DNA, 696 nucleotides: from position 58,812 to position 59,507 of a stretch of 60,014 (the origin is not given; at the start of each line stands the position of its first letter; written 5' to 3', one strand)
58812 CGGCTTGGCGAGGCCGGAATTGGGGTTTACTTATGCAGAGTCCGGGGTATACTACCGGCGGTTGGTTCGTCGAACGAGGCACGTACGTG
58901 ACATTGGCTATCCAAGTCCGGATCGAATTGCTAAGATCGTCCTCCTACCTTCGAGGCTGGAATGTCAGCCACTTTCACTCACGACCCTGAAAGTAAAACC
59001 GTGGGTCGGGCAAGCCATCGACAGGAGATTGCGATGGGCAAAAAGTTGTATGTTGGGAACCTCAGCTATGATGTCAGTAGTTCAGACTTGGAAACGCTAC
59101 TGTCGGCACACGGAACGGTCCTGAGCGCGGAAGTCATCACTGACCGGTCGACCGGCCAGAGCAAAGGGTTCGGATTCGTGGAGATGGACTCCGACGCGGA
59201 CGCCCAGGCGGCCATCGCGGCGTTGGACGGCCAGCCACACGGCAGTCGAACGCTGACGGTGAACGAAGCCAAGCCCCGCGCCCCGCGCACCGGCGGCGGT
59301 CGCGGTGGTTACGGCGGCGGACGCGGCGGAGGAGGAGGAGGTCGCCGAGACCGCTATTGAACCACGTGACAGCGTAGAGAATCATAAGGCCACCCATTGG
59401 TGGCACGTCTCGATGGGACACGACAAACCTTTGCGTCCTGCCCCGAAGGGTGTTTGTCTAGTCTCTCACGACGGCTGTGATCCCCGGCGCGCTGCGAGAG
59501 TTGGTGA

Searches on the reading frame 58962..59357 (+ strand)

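Call 78: search_protein_families(library=pfam, proteins=[window:58962-59357:+], max_evalue=0.01)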
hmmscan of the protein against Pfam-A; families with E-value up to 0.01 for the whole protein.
window:58962-59357:+ (132 aa): 1 family
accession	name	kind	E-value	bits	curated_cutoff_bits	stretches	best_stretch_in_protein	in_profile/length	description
PF00076.28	RRM_1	-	3.2e-21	75.4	20.7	1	29-98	1-69/70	RNA recognition motif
